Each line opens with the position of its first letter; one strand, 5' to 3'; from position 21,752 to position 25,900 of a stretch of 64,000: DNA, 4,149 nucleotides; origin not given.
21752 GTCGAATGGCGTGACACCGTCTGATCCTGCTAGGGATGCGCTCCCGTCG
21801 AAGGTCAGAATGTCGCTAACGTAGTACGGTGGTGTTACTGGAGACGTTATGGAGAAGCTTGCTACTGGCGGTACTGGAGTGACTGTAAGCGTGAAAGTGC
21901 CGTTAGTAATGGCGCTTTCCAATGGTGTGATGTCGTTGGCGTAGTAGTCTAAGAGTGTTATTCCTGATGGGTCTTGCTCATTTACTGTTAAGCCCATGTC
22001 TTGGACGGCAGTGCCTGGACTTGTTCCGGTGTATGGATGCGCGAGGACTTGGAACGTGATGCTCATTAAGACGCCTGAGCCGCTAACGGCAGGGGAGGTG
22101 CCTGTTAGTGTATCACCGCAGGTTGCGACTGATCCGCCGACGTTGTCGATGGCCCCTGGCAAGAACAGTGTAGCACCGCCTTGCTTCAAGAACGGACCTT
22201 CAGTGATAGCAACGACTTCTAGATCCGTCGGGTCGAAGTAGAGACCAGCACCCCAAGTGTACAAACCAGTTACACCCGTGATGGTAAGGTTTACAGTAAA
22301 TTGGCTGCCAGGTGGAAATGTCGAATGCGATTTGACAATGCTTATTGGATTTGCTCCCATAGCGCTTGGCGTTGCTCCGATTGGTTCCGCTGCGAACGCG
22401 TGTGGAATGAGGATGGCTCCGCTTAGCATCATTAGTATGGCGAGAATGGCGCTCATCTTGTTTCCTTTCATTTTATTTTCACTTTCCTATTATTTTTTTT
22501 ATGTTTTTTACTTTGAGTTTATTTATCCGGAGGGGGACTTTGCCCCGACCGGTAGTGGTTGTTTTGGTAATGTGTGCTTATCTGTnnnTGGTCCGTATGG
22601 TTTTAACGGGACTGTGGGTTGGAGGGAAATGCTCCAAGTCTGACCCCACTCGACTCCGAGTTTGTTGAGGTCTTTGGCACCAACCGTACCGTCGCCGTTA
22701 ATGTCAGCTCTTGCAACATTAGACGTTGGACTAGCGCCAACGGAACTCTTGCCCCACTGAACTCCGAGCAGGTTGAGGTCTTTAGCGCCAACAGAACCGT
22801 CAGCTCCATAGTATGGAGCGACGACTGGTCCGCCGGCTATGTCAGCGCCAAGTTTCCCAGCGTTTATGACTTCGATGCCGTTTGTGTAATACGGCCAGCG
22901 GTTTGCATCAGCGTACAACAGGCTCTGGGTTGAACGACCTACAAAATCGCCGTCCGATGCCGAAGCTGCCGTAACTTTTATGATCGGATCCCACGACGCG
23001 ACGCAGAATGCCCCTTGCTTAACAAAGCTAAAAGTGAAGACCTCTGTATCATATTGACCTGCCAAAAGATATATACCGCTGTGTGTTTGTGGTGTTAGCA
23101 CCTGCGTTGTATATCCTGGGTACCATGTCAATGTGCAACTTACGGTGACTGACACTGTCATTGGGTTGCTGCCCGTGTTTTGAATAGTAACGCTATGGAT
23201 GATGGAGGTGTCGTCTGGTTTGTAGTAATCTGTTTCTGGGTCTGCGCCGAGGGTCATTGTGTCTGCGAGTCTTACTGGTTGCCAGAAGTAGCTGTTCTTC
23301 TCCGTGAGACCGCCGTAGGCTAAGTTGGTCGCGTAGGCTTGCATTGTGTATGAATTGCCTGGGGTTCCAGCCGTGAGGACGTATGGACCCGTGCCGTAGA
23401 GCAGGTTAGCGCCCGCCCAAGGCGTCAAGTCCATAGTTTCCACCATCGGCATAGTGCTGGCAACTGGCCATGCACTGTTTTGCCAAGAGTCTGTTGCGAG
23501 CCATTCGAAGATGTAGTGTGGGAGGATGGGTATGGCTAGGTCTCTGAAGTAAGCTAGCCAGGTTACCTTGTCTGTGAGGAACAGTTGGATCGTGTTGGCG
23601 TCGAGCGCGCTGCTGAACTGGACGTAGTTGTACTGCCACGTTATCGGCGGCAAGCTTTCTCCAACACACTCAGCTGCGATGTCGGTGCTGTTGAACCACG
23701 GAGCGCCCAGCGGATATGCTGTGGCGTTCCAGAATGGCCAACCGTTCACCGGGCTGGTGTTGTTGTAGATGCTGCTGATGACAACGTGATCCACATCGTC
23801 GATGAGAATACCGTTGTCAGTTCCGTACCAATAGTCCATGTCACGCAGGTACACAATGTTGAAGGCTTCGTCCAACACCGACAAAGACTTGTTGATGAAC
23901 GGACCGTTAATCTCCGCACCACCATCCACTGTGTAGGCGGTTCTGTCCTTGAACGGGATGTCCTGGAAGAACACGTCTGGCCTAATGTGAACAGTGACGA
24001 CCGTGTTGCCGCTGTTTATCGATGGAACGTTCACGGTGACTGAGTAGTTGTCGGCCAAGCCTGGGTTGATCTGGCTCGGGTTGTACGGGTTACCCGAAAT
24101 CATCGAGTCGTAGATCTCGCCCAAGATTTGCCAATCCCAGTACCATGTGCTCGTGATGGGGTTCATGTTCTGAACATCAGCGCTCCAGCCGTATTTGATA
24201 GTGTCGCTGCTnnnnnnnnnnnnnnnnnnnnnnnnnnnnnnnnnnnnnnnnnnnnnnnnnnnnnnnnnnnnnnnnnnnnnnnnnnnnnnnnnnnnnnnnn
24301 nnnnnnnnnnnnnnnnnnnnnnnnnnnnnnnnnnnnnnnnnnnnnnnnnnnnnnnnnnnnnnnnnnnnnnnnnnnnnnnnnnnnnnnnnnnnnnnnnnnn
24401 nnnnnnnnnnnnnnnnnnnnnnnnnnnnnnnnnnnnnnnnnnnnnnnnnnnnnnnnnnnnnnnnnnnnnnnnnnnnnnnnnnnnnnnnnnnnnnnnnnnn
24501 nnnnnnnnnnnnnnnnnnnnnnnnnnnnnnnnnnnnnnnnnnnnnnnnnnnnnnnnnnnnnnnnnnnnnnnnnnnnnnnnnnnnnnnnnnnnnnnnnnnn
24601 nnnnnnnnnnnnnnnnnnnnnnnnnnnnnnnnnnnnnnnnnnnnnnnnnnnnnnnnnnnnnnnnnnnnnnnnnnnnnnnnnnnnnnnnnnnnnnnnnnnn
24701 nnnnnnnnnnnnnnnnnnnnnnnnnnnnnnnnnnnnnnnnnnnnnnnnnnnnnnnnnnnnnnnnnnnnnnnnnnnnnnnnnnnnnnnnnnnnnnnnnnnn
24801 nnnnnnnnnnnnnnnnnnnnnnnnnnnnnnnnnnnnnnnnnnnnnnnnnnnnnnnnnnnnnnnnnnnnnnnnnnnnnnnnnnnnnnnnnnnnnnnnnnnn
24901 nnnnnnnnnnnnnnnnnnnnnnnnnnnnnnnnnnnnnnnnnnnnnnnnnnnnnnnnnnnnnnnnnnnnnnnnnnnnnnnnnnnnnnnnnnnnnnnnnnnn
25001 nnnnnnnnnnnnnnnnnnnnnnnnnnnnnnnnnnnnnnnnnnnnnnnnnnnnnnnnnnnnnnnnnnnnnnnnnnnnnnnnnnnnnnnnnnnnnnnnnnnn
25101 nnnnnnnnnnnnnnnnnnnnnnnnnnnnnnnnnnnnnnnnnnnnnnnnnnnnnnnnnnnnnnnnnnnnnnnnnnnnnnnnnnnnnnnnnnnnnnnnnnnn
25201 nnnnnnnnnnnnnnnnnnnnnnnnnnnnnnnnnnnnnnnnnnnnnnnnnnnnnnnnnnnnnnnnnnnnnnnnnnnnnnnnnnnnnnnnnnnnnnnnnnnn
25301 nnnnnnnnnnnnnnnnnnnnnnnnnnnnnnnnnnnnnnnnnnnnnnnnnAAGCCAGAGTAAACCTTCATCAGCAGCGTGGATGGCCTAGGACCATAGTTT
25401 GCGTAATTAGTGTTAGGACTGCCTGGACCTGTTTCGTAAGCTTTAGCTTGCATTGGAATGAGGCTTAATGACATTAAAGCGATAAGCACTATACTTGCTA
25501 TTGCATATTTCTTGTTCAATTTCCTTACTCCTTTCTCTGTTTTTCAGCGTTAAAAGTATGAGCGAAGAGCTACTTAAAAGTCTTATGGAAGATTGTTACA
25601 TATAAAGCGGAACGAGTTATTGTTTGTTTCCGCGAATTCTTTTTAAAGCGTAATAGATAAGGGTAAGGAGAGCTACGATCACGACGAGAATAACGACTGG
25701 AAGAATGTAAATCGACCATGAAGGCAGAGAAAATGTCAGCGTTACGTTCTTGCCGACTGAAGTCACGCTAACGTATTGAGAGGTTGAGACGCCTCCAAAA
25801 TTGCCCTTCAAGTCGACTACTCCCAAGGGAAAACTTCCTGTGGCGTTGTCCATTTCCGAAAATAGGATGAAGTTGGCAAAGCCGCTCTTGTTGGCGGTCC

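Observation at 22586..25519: ABC substrate-binding protein whose only visible tether is a dockerin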

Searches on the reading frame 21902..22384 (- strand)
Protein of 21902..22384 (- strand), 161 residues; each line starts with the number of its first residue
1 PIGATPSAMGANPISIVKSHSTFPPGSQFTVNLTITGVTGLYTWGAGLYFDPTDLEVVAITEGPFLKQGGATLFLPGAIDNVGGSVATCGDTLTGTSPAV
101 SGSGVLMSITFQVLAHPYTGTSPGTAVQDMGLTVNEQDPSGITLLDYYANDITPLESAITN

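Call 62: search_solved_structures(query=A4, max_evalue=1, show_alignments=0)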
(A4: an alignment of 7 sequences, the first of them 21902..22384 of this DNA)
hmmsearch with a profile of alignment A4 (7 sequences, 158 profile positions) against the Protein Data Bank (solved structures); distinct sequences matched with E-value up to 1: 28.
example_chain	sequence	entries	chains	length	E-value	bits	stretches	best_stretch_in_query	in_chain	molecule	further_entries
3l8q_A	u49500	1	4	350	1.1e-08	38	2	8-60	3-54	Cellulosomal scaffoldin adaptor protein B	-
2vn5_A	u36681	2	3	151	7e-06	28.8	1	4-126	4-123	SCAFFOLDING PROTEIN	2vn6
3bwz_A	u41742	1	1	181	1.7e-05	27.6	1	8-67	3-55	Cellulosomal scaffoldin adaptor protein B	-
1qzn_A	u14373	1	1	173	1.9e-05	27.4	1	8-67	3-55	cellulosomal scaffoldin adaptor protein B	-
3f2l_A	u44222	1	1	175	2e-05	27.4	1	8-67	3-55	Cellulosomal scaffoldin adaptor protein B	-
1zv9_A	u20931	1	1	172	2.3e-05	27.2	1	8-67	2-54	Cellulosomal scaffoldin adaptor protein B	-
4uyp_A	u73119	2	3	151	8.4e-05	25.3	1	19-115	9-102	Cellulosomal scaffoldin anchoring protein C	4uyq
1g1k_A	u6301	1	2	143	0.00015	24.6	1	15-126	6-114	SCAFFOLDING PROTEIN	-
1aoh_A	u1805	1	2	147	0.0013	21.5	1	9-126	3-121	Cellulosomal-scaffolding protein A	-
3fnk_A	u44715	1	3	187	0.0029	20.3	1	12-115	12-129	Cellulosomal scaffoldin adaptor protein B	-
4u3s_A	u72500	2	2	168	0.0094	18.7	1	14-58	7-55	Cellulosomal scaffoldin adaptor protein B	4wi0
3ghp_A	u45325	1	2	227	0.01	18.5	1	12-115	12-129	Cellulosomal scaffoldin adaptor protein B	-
5m0y_A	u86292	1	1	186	0.014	18.1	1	10-116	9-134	Cellulosome anchoring protein cohesin region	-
2bm3_A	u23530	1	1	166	0.017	17.8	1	10-115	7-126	SCAFFOLDING DOCKERIN BINDING PROTEIN A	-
2y3n_A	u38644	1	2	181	0.018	17.8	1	8-54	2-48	CELLULOSOMAL SCAFFOLDIN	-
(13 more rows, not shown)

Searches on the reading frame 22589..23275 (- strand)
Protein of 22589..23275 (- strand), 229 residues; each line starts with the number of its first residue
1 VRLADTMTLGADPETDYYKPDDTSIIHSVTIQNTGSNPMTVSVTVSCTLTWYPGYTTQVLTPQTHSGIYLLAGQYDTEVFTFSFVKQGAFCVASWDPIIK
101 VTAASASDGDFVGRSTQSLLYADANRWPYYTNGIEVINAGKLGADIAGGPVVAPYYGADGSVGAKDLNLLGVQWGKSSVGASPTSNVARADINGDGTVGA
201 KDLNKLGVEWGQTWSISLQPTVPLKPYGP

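Call 14: search_protein_families(library=pfam, proteins=[window:22589-23275:-], max_evalue=10)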
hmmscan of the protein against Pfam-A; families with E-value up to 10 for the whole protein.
seq(229 aa): 3 families
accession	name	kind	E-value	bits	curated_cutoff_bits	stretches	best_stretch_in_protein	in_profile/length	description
PF00404.24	Dockerin_1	-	0.00015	22.3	22.9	1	159-205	7-51/57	Dockerin type I domain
PF06184.17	Potex_coat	-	0.034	14.2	25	1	17-59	72-115/153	Potexvirus coat protein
PF19912.4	DUF6385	-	0.054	14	26.8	1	28-62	9-44/82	Domain of unknown function (DUF6385)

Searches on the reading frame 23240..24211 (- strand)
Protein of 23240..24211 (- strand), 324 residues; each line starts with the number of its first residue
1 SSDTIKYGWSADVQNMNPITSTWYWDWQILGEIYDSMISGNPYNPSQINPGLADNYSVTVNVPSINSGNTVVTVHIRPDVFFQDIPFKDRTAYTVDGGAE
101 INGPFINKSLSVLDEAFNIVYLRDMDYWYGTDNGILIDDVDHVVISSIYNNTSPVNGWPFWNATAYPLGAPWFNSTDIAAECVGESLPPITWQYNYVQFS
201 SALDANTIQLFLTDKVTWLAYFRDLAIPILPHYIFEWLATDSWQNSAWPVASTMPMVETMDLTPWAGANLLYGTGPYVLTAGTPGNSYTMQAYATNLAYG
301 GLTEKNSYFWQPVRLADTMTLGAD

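Call 14: search_protein_families(library=pfam, proteins=[window:23240-24211:-], max_evalue=10)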
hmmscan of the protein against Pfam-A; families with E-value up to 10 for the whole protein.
seq(324 aa): 2 families
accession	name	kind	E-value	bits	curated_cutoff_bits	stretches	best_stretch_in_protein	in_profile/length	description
PF00496.27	SBP_bac_5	-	9.8e-06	25.3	32.4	2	201-293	69-137/368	Bacterial extracellular solute-binding proteins, family 5 Middle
PF07265.16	TAP35_44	-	0.035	14.6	25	1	139-188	57-106/119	Tapetum specific protein TAP35/TAP44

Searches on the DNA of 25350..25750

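Call 82: search_rna_families(source=window, start=25350, end=25750, threshold=evalue, max_evalue=1)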
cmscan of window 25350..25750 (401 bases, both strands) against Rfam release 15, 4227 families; matches with E-value up to 1: 1.
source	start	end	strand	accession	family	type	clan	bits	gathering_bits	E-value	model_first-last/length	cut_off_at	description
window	25461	25583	+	RF01291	SNORD97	Gene; snRNA; snoRNA; CD-box;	-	19.1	45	0.69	1-142/142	no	Small nucleolar RNA SNORD97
